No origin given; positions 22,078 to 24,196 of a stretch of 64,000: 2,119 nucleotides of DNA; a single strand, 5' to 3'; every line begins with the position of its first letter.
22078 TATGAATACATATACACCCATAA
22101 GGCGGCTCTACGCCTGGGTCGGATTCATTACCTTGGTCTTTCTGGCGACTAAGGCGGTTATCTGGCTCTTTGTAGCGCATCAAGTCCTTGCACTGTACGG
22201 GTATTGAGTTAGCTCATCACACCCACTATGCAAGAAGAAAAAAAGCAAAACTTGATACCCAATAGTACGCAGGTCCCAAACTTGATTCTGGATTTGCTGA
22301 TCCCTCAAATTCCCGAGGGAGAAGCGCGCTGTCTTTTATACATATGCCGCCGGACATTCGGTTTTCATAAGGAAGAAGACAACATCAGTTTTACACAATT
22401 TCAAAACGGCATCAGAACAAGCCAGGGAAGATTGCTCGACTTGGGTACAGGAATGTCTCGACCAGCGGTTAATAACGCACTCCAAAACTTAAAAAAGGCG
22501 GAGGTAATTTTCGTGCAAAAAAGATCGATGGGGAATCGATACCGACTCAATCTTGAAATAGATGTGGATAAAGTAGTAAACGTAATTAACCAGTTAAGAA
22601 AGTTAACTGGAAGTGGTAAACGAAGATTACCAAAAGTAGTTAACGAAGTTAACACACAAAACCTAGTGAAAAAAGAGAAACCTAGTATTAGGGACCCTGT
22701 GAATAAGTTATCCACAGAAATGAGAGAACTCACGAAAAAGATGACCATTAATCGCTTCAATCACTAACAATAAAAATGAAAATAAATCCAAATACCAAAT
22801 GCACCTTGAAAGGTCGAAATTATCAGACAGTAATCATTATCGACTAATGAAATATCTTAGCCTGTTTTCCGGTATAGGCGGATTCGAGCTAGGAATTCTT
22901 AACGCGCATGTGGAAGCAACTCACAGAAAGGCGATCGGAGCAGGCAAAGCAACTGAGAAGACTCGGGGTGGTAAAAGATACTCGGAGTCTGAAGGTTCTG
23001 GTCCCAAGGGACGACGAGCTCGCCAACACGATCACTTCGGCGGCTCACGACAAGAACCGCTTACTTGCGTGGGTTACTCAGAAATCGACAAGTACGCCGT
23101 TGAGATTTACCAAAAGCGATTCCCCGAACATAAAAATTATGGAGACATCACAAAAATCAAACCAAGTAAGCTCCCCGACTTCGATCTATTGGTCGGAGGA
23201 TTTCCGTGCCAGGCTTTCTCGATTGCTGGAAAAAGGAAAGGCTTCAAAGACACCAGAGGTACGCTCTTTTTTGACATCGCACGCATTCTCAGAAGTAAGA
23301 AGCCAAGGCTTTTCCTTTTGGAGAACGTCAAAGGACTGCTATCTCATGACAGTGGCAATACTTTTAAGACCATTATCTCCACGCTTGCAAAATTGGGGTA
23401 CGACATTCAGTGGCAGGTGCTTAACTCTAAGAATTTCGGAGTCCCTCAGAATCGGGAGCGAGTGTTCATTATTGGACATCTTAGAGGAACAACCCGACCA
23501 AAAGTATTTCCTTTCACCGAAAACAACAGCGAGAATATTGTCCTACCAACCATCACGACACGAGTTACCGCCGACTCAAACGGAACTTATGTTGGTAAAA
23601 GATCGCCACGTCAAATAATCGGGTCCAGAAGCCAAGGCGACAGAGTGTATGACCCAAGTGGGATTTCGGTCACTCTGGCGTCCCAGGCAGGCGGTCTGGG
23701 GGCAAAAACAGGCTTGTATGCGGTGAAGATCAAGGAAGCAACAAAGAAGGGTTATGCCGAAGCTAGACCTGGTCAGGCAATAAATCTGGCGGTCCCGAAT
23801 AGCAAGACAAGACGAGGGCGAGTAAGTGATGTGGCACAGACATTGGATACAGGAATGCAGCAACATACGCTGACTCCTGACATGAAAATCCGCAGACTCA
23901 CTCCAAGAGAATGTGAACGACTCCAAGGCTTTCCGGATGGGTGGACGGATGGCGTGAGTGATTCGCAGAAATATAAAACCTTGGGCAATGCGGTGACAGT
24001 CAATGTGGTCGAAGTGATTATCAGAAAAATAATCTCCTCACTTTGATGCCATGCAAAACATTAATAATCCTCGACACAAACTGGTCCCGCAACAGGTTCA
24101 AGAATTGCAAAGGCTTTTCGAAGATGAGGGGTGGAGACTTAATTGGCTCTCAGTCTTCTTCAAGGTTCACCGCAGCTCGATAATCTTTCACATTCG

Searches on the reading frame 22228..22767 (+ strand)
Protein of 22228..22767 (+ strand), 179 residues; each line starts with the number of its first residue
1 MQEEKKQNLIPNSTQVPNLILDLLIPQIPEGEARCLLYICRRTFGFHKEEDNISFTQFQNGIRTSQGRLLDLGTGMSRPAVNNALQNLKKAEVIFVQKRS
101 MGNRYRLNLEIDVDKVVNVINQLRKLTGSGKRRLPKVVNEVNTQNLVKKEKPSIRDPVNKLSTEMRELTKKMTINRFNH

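Call 75: search_protein_families(library=pfam, proteins=[window:22228-22767:+], max_evalue=0.001)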
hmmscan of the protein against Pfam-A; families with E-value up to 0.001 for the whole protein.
window:22228-22767:+ (179 aa): 1 family
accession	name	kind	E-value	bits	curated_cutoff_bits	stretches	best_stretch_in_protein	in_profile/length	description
PF04492.19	Phage_rep_O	-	6.2e-09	36.7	28.7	1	14-102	10-87/95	Bacteriophage replication protein O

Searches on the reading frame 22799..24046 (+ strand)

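Call 75: search_protein_families(library=pfam, proteins=[window:22799-24046:+], max_evalue=0.001)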
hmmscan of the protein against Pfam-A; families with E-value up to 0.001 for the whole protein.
window:22799-24046:+ (415 aa): 1 family
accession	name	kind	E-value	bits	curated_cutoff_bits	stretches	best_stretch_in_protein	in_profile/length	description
PF00145.23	DNA_methylase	-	4.9e-89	299.4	22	1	86-412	20-323/324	C-5 cytosine-specific DNA methylase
